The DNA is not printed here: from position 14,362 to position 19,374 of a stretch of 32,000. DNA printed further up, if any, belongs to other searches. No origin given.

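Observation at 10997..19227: ATGA-coupled pair of giant secreted multi-propeller proteins: candidate undescribed extracellular system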

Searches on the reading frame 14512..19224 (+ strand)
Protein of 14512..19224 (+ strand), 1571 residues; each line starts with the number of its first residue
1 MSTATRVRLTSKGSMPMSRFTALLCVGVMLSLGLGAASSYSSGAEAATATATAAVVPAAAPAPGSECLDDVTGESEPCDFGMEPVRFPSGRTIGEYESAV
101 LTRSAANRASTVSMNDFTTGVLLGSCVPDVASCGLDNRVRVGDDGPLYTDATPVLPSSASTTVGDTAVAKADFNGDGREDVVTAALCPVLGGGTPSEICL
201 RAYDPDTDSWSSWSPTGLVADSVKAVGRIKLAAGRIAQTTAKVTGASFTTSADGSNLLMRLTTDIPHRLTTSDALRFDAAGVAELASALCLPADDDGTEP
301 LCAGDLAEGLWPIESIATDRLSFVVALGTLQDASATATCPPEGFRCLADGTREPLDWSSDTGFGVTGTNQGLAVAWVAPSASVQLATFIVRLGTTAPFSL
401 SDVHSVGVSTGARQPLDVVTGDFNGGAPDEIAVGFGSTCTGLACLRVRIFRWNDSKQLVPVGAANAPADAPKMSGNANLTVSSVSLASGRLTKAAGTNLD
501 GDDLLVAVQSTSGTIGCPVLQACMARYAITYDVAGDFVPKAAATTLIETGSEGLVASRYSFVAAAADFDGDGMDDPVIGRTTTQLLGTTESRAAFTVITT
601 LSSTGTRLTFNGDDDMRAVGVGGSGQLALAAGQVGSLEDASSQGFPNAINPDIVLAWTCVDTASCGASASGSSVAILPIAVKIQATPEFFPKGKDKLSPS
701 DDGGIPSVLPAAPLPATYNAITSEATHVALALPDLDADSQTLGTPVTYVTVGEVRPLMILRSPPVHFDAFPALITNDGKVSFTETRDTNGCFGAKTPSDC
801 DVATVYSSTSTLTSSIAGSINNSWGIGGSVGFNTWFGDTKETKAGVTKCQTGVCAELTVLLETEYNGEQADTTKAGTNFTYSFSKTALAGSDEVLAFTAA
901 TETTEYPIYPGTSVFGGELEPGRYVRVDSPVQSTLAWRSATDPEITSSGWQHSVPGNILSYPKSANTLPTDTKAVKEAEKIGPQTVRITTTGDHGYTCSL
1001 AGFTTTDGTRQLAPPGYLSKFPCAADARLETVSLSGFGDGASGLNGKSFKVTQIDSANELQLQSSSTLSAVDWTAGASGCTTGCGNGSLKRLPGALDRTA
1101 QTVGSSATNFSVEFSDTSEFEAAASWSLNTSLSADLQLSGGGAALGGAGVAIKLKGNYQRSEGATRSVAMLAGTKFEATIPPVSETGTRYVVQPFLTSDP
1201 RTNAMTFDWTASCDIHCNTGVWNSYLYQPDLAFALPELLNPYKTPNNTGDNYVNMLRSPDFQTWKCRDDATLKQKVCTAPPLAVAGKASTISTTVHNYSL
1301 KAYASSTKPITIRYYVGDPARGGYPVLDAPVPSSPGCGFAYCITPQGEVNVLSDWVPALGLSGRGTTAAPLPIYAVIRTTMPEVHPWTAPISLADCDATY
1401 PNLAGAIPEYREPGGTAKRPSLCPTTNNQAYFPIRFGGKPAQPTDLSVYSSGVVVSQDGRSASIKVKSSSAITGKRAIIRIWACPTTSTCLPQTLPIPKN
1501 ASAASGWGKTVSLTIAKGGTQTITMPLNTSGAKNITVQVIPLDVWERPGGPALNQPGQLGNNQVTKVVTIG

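Call 7: search_protein_families(library=pfam, proteins=[window:14512-19224:+], max_evalue=1)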
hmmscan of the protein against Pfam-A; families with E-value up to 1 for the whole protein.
window:14512-19224:+ (1571 aa): 3 families
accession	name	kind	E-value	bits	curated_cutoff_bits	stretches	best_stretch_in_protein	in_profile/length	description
PF13517.12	FG-GAP_3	-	1.1e-05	26.3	26.9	1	128-182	8-60/61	FG-GAP-like repeat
PF01839.29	FG-GAP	-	0.0043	17.4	22.1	2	166-185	3-22/37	FG-GAP repeat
PF12256.14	TcdB_toxin_midN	-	0.08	12.7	24.8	1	155-184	17-46/181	Insecticide toxin TcdB middle/N-terminal region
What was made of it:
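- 14689..16710 (+): FG-GAP (integrin-alpha-type) calcium-binding propeller region of B, with a small inserted domain at about aa 240-340. FG-GAP_3 scores 26.3 bits and FG-GAP 17.4 bits, both below cut-off (call 7).
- On FG-GAP / integrin-alpha-type propeller: For B itself, FG-GAP_3 scores 26.3 against 26.9 and FG-GAP scores 17.4 against 22.1 (call 7).
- Checked: FG-GAP in B itself is just below Pfam's cut-off (26.3 against 26.9 bits, call 7).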

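Call 8: search_protein_families(library=ncbifam, proteins=[window:14512-19224:+], max_evalue=1)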
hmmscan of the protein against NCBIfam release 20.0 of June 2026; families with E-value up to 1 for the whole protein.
window:14512-19224:+ (1571 aa): 0 families

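Call 14: search_solved_structures(query=window:14512-19224:+, max_evalue=1)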
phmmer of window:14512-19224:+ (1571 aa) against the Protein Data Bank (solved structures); distinct sequences matched with E-value up to 1: 1.
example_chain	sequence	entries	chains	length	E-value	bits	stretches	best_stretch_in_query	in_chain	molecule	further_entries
8pjx_A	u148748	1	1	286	0.98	10.1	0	199-217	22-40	SAKe6FR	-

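Call 15: find_homologous_proteins(query=window:14512-19224:+)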
Query window:14512-19224:+ (1571 aa): 7 proteins with E <= 0.001 among 8000 candidates.
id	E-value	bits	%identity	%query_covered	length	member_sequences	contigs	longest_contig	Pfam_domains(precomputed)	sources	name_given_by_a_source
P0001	0.0e+0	3332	94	100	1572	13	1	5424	-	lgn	-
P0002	0.0e+0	3063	86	100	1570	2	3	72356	PF13517.13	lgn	-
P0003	0.0e+0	3028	85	99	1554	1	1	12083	PF01839.30,PF13517.13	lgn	-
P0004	0.0e+0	1250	43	96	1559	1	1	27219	PF13517.13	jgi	jgi:hypothetical protein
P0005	0.0e+0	1245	44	96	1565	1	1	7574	PF13517.13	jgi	jgi:hypothetical protein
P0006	0.0e+0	1206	43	97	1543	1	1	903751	-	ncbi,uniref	ncbi:hypothetical protein [Nocardioides taihuensis]|uniref:Ig-like domain-containing protein n=1 Tax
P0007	3.1e-148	514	32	61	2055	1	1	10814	PF01839.30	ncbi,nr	ncbi:MAG TPA: hypothetical protein VNN79_17245 [Actinomycetota bacterium]|nr:hypothetical protein [A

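Call 16: find_encoding_contigs(protein=P0006, flank=10000, max_places=3)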
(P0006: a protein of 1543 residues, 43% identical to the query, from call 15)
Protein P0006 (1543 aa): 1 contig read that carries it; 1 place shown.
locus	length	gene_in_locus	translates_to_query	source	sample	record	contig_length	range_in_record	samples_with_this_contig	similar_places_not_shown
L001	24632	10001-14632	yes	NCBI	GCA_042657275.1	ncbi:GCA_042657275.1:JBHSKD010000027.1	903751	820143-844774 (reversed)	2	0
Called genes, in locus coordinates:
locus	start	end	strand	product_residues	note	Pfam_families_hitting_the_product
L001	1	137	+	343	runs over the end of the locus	PF01266:DAO (faint), PF01494:FAD_binding_3 (weak)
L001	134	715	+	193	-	PF00293:NUDIX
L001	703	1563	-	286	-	-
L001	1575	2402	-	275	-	-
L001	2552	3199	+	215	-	PF11139:SfLAP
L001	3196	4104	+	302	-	PF02574:S-methyl_trans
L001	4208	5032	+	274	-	PF14344:DUF4397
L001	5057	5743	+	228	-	PF04203:Sortase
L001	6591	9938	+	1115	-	PF00415:RCC1, PF13540:RCC1_2, PF25390:WD40_RLD, PF13540:RCC1_2 (weak), PF00415:RCC1, PF25390:WD40_RLD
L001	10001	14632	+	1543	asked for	-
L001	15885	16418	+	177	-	PF00440:TetR_N, PF17754:TetR_C_14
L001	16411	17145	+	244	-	PF00005:ABC_tran, PF13304:AAA_21 (weak)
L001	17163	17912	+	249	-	PF12730:ABC2_membrane_4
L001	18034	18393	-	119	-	PF03640:Lipoprotein_15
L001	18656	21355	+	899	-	PF00311:PEPcase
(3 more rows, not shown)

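Call 17: find_encoding_contigs(protein=P0004, flank=10000, max_places=3)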
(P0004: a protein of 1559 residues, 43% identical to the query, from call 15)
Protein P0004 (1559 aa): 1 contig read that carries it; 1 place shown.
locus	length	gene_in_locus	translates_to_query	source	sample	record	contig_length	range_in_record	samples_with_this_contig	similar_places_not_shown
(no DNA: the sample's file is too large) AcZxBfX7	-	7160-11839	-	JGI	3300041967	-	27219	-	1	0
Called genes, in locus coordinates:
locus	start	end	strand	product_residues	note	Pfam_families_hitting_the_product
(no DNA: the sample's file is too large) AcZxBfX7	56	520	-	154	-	PF12680:SnoaL_2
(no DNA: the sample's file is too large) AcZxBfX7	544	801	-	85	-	-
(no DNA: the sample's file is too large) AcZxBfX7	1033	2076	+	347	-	-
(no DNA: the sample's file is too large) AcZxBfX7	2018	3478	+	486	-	PF00196:GerE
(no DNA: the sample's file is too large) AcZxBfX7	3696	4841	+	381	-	-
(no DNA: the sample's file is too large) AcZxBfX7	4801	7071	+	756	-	PF25390:WD40_RLD, PF17996:CE2_N (faint)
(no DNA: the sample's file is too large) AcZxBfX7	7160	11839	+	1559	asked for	PF13517:FG-GAP_3 (faint)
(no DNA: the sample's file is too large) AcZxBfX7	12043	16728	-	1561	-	-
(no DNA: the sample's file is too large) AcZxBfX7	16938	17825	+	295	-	PF13472:Lipase_GDSL_2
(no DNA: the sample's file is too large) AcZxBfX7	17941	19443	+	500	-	-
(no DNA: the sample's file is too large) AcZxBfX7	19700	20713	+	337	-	PF00027:cNMP_binding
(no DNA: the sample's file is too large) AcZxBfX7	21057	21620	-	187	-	PF13191:AAA_16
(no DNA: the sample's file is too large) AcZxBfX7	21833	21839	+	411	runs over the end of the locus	PF01266:DAO, PF07992:Pyr_redox_2 (faint)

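Call 18: find_encoding_contigs(protein=P0002, flank=10000, max_places=3)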
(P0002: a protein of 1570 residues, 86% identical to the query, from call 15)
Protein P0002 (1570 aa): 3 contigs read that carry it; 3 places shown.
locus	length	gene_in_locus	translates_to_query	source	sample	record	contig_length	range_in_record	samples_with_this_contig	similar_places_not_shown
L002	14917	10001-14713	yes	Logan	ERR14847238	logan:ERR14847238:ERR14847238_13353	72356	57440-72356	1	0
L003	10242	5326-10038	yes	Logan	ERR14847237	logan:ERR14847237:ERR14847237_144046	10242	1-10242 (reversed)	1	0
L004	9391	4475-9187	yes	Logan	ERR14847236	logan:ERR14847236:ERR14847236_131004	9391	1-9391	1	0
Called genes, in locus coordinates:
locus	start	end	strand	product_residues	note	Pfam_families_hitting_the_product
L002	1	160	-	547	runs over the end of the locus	PF05277:DUF726, PF00561:Abhydrolase_1 (weak)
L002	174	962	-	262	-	PF10708:DUF2510 (weak), PF12836:HHH_3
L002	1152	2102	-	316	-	PF08378:NERD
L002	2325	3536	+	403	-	PF02661:Fic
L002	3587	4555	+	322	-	PF03747:ADP_ribosyl_GH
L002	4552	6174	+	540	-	PF08378:NERD, PF02562:PhoH (faint), PF00580:UvrD-helicase (faint), PF13245:AAA_19, PF13604:AAA_30, PF01443:Viral_helicase1 (faint), PF13538:UvrD_C_2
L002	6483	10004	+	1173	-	PF25390:WD40_RLD, PF13540:RCC1_2, PF00415:RCC1, PF13540:RCC1_2, PF25390:WD40_RLD (weak), PF13205:Big_5 (weak), PF17996:CE2_N (faint)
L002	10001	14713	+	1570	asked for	PF13517:FG-GAP_3 (faint)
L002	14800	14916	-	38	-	?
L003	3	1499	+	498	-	?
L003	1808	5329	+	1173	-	PF25390:WD40_RLD, PF13540:RCC1_2, PF00415:RCC1, PF13540:RCC1_2, PF25390:WD40_RLD (weak), PF13205:Big_5 (weak), PF17996:CE2_N (faint)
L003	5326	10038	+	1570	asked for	PF13517:FG-GAP_3 (faint)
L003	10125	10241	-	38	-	?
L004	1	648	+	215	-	?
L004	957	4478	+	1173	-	PF25390:WD40_RLD, PF13540:RCC1_2, PF00415:RCC1, PF13540:RCC1_2, PF25390:WD40_RLD (weak), PF13205:Big_5 (weak), PF17996:CE2_N (faint)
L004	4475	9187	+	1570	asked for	PF13517:FG-GAP_3 (faint)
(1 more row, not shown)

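Call 26: find_encoding_contigs(protein=P0007, flank=10000, max_places=3)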
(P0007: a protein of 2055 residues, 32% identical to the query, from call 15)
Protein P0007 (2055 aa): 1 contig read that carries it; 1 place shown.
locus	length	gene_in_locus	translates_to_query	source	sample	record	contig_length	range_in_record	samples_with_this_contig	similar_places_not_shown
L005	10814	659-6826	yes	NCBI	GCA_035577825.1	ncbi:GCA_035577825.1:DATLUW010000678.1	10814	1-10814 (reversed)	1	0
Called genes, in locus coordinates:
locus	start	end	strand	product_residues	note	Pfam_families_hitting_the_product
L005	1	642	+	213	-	PF17996:CE2_N (faint)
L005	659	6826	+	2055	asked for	PF01839:FG-GAP (faint)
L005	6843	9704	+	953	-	PF25390:WD40_RLD, PF13540:RCC1_2 (weak), PF25390:WD40_RLD, PF13540:RCC1_2, PF25390:WD40_RLD, PF13540:RCC1_2 (weak), PF25390:WD40_RLD, PF13540:RCC1_2, +1 more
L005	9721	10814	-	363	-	PF01571:GCV_T, PF08669:GCV_T_C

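Call 27: find_encoding_contigs(protein=P0005, flank=10000, max_places=3)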
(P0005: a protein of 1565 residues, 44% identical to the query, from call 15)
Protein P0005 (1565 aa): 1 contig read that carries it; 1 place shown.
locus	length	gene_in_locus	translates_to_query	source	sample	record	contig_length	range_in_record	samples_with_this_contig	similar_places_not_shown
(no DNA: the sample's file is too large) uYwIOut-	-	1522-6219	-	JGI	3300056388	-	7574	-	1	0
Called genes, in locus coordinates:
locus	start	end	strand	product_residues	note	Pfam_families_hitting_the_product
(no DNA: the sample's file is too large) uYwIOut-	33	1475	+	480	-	PF17996:CE2_N (weak)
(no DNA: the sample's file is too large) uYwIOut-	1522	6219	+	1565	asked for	PF13517:FG-GAP_3 (faint)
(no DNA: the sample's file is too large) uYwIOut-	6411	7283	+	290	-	PF04199:Cyclase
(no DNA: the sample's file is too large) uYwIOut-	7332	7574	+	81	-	?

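Call 37: find_related_loci(query=A1, collection=genome_contigs, flank=10000)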
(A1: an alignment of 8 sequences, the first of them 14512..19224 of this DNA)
Query A1 (1571 aa) in genome_contigs; peptide patterns used: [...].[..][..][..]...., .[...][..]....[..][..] (x = any residue, [..] = any of these).
600 stretches matched a pattern (row limit reached: there are more); 1 encode a relative of the query (tblastn E <= 1e-3); 1 distinct loci.
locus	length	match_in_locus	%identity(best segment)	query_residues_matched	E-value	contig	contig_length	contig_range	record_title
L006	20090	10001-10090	57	167-201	3e-6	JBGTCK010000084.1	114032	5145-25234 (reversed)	MAG: Acidimicrobiia bacterium isolate JTS-RE118 k141_8331162, whole genome shotgun sequence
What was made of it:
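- Tried and rejected: Genome scan with the B family alignment (call 37).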

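Call 38: list_cluster_members(proteins=[window:14512-19224:+, window:10997-14512:+, window:960-1958:-, window:2979-4766:-])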
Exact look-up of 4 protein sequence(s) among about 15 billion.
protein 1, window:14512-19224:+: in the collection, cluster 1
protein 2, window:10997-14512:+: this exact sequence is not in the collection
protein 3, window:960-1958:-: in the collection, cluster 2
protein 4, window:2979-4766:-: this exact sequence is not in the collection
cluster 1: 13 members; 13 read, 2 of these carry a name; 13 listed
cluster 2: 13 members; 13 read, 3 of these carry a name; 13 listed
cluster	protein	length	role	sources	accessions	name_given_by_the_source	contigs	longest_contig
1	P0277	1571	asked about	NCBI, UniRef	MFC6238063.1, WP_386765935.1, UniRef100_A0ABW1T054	hypothetical protein [Longivirga aurantiaca] | Ig-like domain-containing protein n=1 Tax=Longivirga aurantiaca TaxID=1837743 ...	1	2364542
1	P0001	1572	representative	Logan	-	-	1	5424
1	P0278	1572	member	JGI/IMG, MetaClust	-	\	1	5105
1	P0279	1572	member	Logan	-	-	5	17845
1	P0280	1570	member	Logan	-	-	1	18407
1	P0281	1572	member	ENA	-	-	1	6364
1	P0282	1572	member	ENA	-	-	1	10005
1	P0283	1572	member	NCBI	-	-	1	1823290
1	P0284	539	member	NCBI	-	-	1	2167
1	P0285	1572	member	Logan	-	-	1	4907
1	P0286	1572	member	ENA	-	-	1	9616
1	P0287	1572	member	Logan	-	-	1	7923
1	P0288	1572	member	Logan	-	-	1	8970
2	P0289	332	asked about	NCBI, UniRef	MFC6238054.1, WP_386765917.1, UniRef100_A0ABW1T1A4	alpha-ketoacid dehydrogenase subunit beta [Longivirga aurantiaca] | Alpha-ketoacid dehydrogenase subunit beta n=1 Tax=Longivirga aurantiaca TaxID=1837743 ...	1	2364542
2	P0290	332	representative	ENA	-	-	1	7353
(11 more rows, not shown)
